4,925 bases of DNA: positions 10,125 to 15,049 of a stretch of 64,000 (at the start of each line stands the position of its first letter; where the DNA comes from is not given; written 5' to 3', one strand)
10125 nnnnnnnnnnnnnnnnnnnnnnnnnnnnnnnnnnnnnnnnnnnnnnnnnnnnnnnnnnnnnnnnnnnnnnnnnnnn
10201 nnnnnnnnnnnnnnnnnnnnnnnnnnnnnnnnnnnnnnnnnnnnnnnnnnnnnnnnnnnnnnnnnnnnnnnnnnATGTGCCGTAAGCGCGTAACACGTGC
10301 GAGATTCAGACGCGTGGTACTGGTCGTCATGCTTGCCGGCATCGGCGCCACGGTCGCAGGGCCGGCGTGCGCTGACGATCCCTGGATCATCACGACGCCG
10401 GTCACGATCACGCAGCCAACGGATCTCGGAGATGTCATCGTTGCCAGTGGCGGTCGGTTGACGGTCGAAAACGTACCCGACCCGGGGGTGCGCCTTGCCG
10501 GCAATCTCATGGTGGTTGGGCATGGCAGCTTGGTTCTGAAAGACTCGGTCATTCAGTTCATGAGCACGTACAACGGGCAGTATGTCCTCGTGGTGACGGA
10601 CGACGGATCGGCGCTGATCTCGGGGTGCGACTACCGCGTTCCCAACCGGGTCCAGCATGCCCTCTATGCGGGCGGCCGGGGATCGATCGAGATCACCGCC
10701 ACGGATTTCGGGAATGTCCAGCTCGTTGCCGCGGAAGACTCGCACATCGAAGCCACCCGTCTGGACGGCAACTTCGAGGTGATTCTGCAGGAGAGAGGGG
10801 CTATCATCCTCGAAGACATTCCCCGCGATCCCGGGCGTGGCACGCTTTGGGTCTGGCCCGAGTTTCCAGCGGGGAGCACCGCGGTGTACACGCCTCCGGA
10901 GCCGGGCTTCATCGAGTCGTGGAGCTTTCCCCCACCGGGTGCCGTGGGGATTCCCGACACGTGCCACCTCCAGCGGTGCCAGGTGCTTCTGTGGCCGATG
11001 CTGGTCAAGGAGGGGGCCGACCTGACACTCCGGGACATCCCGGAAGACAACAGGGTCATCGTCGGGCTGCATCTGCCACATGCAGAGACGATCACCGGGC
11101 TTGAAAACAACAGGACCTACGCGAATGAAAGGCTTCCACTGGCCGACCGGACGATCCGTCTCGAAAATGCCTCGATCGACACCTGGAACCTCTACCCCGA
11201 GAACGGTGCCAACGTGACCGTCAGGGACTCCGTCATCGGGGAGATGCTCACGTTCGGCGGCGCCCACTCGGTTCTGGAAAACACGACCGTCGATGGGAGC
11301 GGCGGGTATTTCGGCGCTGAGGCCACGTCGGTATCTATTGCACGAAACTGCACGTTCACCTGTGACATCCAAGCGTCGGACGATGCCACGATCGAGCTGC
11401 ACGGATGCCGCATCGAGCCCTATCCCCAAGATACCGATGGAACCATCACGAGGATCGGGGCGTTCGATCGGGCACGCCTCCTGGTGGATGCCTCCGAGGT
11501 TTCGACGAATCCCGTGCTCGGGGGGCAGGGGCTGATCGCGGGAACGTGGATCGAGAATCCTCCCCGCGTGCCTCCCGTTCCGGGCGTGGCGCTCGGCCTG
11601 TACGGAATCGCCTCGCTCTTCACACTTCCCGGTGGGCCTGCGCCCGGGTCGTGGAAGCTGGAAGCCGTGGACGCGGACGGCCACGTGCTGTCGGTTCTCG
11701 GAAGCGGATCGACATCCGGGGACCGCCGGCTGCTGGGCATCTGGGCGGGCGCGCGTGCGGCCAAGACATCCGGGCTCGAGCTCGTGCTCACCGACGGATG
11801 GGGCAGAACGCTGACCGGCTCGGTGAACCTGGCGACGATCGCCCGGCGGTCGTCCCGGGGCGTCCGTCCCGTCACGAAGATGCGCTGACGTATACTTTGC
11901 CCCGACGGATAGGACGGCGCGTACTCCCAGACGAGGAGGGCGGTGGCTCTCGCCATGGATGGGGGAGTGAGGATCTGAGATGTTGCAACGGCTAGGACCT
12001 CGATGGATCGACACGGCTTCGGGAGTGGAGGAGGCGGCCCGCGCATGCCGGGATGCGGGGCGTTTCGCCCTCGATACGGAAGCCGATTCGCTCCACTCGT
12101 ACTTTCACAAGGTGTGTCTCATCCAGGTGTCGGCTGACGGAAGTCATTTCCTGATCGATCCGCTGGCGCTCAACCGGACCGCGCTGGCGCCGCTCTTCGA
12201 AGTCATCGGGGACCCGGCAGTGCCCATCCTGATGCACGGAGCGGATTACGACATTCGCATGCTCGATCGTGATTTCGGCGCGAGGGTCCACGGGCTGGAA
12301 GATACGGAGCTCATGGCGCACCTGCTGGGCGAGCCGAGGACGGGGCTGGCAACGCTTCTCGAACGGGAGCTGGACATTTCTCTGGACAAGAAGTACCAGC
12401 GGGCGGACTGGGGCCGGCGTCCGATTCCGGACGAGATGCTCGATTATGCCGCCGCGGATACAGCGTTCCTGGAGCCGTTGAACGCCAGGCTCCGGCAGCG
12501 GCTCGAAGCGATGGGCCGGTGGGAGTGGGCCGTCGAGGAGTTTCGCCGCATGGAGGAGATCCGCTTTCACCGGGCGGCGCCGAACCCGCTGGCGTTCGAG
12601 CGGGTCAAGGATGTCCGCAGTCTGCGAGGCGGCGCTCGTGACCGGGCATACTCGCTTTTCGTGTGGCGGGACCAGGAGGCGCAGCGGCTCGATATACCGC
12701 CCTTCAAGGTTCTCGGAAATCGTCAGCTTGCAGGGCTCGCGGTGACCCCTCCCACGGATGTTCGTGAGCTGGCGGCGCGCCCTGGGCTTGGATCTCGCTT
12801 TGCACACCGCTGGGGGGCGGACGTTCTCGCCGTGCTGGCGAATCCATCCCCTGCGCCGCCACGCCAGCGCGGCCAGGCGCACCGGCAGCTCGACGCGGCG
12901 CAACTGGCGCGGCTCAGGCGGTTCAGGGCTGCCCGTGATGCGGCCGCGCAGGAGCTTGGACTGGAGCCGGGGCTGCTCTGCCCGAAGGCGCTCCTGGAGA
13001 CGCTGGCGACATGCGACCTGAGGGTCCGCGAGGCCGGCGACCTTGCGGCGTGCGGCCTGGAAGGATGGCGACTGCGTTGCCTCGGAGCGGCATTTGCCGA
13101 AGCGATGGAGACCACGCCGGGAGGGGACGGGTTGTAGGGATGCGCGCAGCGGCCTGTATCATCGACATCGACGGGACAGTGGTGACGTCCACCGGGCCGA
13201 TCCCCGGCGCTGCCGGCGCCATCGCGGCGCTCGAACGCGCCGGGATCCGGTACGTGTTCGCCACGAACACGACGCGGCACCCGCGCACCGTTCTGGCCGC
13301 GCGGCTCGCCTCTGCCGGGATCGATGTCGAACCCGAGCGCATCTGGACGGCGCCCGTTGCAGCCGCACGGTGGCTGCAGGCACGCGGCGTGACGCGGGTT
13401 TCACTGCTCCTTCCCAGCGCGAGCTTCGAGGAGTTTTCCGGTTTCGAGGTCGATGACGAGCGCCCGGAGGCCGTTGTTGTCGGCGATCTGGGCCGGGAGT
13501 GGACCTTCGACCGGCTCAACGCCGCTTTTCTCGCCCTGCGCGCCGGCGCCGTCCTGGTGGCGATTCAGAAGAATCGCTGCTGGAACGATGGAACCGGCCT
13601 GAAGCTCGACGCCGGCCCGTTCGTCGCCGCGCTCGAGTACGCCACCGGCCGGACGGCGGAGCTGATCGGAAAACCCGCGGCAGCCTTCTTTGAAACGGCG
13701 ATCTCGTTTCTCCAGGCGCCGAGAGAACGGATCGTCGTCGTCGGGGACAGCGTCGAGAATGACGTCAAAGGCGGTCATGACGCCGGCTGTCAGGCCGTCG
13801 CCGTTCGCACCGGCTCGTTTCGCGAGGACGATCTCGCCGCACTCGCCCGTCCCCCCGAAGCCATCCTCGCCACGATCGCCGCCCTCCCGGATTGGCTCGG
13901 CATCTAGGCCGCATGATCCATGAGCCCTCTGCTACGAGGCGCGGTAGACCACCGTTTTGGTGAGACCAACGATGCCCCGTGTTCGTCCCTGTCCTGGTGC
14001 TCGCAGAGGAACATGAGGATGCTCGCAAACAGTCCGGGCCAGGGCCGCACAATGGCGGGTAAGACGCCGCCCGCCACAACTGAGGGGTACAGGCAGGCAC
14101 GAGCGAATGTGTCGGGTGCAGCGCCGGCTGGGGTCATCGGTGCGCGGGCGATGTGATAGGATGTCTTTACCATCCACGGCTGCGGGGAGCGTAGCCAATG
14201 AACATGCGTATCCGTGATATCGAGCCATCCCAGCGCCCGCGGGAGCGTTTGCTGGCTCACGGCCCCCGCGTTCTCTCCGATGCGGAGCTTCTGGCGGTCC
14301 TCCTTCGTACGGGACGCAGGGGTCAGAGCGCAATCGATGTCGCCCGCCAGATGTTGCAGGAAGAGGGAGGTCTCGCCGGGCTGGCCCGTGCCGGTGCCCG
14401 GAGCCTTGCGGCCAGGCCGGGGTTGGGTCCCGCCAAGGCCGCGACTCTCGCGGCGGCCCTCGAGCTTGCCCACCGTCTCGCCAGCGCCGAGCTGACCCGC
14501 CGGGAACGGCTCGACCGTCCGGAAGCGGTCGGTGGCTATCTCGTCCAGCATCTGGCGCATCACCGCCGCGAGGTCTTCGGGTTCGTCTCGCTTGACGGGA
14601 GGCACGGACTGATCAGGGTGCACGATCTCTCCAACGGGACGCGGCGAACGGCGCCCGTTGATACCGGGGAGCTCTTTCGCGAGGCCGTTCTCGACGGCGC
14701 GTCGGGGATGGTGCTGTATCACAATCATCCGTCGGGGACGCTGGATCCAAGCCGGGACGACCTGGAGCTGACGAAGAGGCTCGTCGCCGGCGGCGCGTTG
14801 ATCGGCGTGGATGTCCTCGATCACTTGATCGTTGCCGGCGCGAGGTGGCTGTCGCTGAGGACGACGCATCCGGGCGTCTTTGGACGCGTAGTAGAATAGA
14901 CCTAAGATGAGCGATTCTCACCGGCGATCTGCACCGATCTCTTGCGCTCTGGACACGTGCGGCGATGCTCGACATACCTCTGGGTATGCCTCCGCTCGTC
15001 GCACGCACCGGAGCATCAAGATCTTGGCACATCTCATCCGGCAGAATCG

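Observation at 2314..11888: Seven-gene translationally coupled operon resembling an archaeal/Chloroflexi-type polyprenyl-phosphate glycosylation module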

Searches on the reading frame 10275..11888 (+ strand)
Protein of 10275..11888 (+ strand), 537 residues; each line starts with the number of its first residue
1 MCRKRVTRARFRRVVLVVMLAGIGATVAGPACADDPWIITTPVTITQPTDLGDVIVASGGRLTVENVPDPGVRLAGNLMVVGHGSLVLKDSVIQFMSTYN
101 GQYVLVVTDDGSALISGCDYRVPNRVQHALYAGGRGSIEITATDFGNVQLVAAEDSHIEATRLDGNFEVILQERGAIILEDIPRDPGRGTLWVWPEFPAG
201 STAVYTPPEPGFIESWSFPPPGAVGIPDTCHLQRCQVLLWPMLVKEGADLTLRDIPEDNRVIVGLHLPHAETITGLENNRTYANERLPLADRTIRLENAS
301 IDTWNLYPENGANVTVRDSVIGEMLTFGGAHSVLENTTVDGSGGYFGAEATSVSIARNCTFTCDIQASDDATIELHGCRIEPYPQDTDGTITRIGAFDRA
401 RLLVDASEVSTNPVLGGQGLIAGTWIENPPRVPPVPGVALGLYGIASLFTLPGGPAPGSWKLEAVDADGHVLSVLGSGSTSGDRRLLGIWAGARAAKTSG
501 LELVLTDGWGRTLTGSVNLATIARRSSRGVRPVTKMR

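Call 5: search_protein_families(library=pfam, proteins=[window:10275-11888:+], max_evalue=0.01)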
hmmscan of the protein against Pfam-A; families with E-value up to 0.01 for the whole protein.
window:10275-11888:+ (537 aa): 0 families

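Call 6: search_protein_families(library=ncbifam, proteins=[window:10275-11888:+], max_evalue=0.01)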
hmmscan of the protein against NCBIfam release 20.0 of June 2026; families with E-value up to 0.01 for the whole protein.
window:10275-11888:+ (537 aa): 0 families

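Call 24: search_solved_structures(query=window:10275-11888:+, max_evalue=10)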
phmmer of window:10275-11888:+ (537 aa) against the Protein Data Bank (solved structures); distinct sequences matched with E-value up to 10: 1.
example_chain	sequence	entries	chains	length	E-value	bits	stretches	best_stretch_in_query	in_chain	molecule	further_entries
7du6_A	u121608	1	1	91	1.8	10.4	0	380-407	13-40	mkDPBB_sym2 protein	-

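Call 25: find_homologous_proteins(query=window:10275-11888:+, max_evalue=0.001)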
Query window:10275-11888:+ (537 aa): 209 proteins with E <= 0.001 among 8000 candidates; the best 120 are listed.
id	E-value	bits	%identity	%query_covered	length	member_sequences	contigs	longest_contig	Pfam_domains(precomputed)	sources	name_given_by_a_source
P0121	0.0e+0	1173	96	100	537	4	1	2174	-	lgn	-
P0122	4.3e-255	866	71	99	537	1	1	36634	-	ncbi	-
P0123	1.5e-244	831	68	97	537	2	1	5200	-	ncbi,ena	-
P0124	8.6e-216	736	65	92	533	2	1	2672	-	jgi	-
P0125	4.5e-213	727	62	100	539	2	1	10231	-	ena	-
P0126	8.9e-181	620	57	92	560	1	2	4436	-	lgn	-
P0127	1.3e-177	610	55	95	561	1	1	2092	-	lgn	-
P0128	5.2e-173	595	55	91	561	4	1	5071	-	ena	-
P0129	1.4e-171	590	55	90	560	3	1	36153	-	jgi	jgi:hypothetical protein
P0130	1.8e-170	586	56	90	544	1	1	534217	-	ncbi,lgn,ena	-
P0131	8.1e-170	584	53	95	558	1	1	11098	-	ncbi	-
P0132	8.9e-168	578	52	90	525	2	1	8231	-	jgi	jgi:hypothetical protein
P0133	1.1e-167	577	55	90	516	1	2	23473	-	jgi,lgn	-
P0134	1.1e-166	574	54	91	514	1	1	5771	-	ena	-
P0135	1.7e-165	570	51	96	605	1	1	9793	-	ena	-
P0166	4.9e-158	545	51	92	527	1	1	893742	-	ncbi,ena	-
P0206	5.3e-154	532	48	97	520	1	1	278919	-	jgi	jgi:hypothetical protein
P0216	7.0e-153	528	49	94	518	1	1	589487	-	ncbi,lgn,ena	-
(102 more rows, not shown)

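Call 26: find_encoding_contigs(protein=P0166, flank=10000, max_places=1)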
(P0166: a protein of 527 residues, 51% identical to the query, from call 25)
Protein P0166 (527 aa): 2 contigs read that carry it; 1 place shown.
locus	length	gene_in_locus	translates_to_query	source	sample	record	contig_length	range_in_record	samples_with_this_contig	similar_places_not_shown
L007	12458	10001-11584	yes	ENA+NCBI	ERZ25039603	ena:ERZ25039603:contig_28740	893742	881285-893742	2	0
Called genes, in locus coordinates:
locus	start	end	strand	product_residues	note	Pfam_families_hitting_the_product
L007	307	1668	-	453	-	PF00919:UPF0004, PF04055:Radical_SAM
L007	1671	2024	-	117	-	-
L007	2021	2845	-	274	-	PF13458:Peripla_BP_6, PF01094:ANF_receptor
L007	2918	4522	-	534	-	PF01293:PEPCK_ATP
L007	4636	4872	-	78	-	PF13385:Laminin_G_3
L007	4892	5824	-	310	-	-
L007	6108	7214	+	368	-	PF00069:Pkinase, PF01636:APH (faint), PF07714:PK_Tyr_Ser-Thr, PF03109:ABC1 (weak)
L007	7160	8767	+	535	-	-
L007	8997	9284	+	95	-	-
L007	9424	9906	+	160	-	PF03625:DUF302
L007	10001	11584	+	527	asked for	-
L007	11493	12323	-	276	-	PF13489:Methyltransf_23 (weak), PF08241:Methyltransf_11, PF08242:Methyltransf_12 (weak), PF13649:Methyltransf_25, PF13847:Methyltransf_31 (weak)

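Call 27: find_encoding_contigs(protein=P0216, flank=10000, max_places=1)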
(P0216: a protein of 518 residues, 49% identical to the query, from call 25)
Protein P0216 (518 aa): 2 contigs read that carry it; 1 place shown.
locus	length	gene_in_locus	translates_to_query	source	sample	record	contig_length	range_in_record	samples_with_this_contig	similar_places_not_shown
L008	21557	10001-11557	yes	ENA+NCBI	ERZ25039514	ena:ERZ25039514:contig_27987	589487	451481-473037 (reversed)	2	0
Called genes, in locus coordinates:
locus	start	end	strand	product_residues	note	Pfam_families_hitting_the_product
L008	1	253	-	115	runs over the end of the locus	PF04430:DUF498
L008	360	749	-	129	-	PF07394:DUF1501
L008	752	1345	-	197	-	-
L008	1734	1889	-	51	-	-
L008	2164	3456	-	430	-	PF08811:DUF1800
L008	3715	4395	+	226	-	PF00535:Glycos_transf_2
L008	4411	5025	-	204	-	PF05148:Methyltransf_8 (weak), PF13489:Methyltransf_23, PF07021:MetW (weak), PF13847:Methyltransf_31, PF08241:Methyltransf_11, PF08242:Methyltransf_12, PF13649:Methyltransf_25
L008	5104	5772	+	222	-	-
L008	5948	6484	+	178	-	-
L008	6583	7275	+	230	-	PF00990:GGDEF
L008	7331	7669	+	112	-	PF01740:STAS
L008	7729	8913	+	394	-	PF00155:Aminotran_1_2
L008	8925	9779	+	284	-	PF00561:Abhydrolase_1, PF12697:Abhydrolase_6, PF12146:Hydrolase_4 (weak)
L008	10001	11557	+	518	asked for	-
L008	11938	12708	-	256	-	PF13489:Methyltransf_23, PF01209:Ubie_methyltran (weak), PF08241:Methyltransf_11, PF08242:Methyltransf_12 (weak), PF13649:Methyltransf_25, PF13847:Methyltransf_31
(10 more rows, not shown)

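Call 28: find_encoding_contigs(protein=P0206, flank=10000, max_places=1)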
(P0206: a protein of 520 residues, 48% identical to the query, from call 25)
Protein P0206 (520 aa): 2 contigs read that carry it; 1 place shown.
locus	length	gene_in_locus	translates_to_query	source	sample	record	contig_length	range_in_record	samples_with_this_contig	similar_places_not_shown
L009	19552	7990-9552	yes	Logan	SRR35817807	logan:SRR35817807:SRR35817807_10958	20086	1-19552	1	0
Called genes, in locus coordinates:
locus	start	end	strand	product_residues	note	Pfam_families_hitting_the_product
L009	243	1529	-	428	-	PF07995:GSDH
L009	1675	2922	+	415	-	PF01590:GAF (weak), PF13185:GAF_2 (weak), PF00990:GGDEF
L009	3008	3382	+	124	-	PF01740:STAS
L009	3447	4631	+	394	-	PF00155:Aminotran_1_2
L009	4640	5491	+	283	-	PF00561:Abhydrolase_1, PF12697:Abhydrolase_6, PF12146:Hydrolase_4 (weak)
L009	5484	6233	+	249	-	PF08713:DNA_alkylation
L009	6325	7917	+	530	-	-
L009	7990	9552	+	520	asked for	-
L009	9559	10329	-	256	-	PF13489:Methyltransf_23, PF08241:Methyltransf_11, PF08242:Methyltransf_12 (faint), PF13649:Methyltransf_25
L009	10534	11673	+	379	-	PF01612:DNA_pol_A_exo1, PF00570:HRDC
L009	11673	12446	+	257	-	PF00702:Hydrolase, PF13344:Hydrolase_6, PF13242:Hydrolase_like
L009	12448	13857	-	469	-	PF00275:EPSP_synthase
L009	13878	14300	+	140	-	PF04364:DNA_pol3_chi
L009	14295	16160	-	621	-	PF02554:CstA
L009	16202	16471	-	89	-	-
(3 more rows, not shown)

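Call 43: predict_structure(alignment_id=A2)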
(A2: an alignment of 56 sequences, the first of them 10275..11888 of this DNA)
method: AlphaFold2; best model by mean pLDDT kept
length: 537 residues; sequences in the alignment: 56
mean_pLDDT: 91.3   pTM: 0.88
mean pLDDT of the five models: 91.3, 91.0, 89.8, 89.8, 89.4
residues with pLDDT >= 90: 458; 70-90: 27; 50-70: 9; < 50: 43
segments of 3 or more residues with pLDDT < 50: 1-14, 16-32, 526-537
pLDDT, mean of each block of 10 residues (from residue 1): 41 48 42 80 98 97 98 98 98 96 96 98 94 98 97 98 98 96 98 97 97 98 97 98 98 96 98 97 97 98 98 98 98 98 96 98 98 98 90 96 97 95 95 90 97 96 93 96 94 73 97 93 54 36
secondary structure, 60 per line:
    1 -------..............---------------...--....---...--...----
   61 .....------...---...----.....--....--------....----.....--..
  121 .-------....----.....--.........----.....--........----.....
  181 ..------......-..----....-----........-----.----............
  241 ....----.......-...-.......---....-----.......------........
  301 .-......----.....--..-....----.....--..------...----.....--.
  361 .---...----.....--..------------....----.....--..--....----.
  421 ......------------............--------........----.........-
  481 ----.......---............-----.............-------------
elements in order: H8-21 E37-39 E42-45 E49-51 E54-56 E61-65 E72-74 E78-80 E85-89 E92-95 E104-107 E112-116 E119-121 E129-132 E137-141 E144-152 E157-161 E164-171 E176-182 E189-194 E202-205 E211-218 E229-244 E249-255 E261-267 E271-274 E280-286 E293-301 E303-308 E313-317 E323-326 E331-335 E346-348 E353-357 E365-367 E372-376 E393-396 E401-405 E412-415 E420-426 E439-450 E459-466 E471-479 E485-491 E498-506 E512-518 H519-524

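Call 47: fold_search(model_id=the predicted structure, library=pdb)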
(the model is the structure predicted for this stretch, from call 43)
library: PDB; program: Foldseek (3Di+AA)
matches with E <= 10: 1014; with E <= 0.001: 0
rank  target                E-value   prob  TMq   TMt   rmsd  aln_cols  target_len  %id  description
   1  2v5i                  2.0e-03  0.21  0.12  0.12  21.8       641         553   10  Structure of the receptor-binding protein of bacteriophage Det7: a podoviral tailspike in a myovirus (released 2008-02-19)
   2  8wm1_A                4.0e-03  0.38  0.15  0.16  18.7       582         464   10  DHS dehydratase (released 2024-10-02)
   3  1qa3                  4.6e-03  0.21  0.12  0.12  21.5       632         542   11  TAILSPIKE PROTEIN, MUTANT A334I (released 2000-01-12)
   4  8iq9_B                4.8e-03  0.23  0.14  0.14  18.9       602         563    9  Crystal structure of trimeric K2-2 TSP in complex with tetrasaccharide and octasaccharide (released 2024-02-21)
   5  3th0_A                5.6e-03  0.25  0.14  0.14  22.3       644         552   11  P22 Tailspike complexed with S.Paratyphi O antigen octasaccharide (released 2012-08-29)
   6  8iq5_D                7.2e-03  0.35  0.15  0.15  19.4       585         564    8  Crystal structure of trimeric K2-2 TSP (released 2024-02-21)
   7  1qq1                  8.7e-03  0.20  0.13  0.13  21.4       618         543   12  TAILSPIKE PROTEIN, MUTANT E359G (released 2000-04-12)
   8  8iqe_C                1.2e-02  0.23  0.15  0.14  19.1       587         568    9  Crystal structure of tetrameric K2-2 TSP (released 2024-02-21)
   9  7koh_D                2.3e-02  0.15  0.15  0.15  22.0       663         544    8  Crystal structure of antigen 43 from Escherichia coli EDL933 (released 2022-03-09)
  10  8egr_A                2.4e-02  0.41  0.17  0.16  20.1       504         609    9  Upper tail structure of Staphylococcus phage Andhra (released 2022-12-14)
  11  6byg_A                3.4e-02  0.99  0.12  0.08   6.0        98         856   12  Crystal structure of the nucleophile mutant (E575A) of the GH2 exo-beta-mannanase from Xanthomonas axonopodis pv. citr (released 2018-07-18)
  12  1qa2                  3.6e-02  0.13  0.14  0.14  21.5       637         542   11  TAILSPIKE PROTEIN, MUTANT A334V (released 2000-01-12)
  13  8iqe_A                3.6e-02  0.11  0.12  0.12  19.0       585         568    9  Crystal structure of tetrameric K2-2 TSP (released 2024-02-21)
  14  3hn3_B                3.8e-02  0.66  0.10  0.09   7.7       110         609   10  Human beta-glucuronidase at 1.7 A resolution (released 2009-12-01)
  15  7rah_E                3.8e-02  0.21  0.14  0.18  16.4       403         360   10  Adenylate cyclase toxin RTX domain fragment bound to M1H5 Fab and M2B10 Fab (released 2021-09-15)
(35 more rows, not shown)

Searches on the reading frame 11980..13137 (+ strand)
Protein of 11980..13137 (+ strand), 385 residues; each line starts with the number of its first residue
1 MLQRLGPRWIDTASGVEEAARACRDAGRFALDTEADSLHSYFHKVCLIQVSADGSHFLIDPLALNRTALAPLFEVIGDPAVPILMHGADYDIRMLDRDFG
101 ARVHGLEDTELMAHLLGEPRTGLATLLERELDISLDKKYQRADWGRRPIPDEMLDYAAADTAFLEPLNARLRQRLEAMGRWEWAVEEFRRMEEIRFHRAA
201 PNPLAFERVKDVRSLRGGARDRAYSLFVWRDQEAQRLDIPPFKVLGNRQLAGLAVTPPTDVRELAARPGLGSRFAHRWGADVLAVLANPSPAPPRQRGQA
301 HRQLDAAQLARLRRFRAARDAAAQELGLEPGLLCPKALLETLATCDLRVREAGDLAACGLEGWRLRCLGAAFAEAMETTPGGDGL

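Call 68: search_protein_families(library=pfam, proteins=[window:11980-13137:+], max_evalue=0.00001)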
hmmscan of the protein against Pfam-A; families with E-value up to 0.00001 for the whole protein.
window:11980-13137:+ (385 aa): 2 families
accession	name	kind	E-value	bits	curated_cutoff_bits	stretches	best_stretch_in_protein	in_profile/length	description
PF01612.26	DNA_pol_A_exo1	-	2e-39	135.6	23.6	1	8-176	2-173/173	3'-5' exonuclease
PF00570.28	HRDC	-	1.7e-19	69.9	23.8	1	223-286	5-68/68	HRDC domain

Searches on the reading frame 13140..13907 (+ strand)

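Call 68: search_protein_families(library=pfam, proteins=[window:13140-13907:+], max_evalue=0.00001)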
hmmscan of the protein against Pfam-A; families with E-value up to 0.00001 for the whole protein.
window:13140-13907:+ (255 aa): 4 families
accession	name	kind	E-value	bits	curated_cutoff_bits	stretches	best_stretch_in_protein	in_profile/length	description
PF13242.12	Hydrolase_like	-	8.3e-20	70.9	22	1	176-248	2-74/75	HAD-hyrolase-like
PF13344.12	Hydrolase_6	-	8.5e-19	67.9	27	1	7-89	2-85/101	Haloacid dehalogenase-like hydrolase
PF00702.32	Hydrolase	-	1.3e-12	48.9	26.4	1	5-216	3-191/191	haloacid dehalogenase-like hydrolase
PF13419.12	HAD_2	-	3.1e-06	27.9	23.8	0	170-222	127-178/178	Haloacid dehalogenase-like hydrolase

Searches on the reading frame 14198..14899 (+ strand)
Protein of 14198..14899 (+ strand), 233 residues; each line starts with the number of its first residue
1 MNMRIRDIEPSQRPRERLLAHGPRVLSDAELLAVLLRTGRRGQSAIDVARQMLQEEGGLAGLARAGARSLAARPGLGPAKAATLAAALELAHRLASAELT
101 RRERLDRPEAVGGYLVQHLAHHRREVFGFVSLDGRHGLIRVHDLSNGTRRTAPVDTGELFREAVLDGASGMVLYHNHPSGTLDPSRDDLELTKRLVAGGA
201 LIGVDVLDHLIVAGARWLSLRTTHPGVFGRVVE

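Call 68: search_protein_families(library=pfam, proteins=[window:14198-14899:+], max_evalue=0.00001)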
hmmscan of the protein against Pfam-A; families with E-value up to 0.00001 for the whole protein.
window:14198-14899:+ (233 aa): 2 families
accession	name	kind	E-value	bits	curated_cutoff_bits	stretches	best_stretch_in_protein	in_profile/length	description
PF04002.20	RadC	-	9e-33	113.2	22.1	1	106-222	2-118/121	RadC-like JAB domain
PF20582.4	UPF0758_N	-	5.2e-26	91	27.1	1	5-82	1-77/77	UPF0758 N-terminal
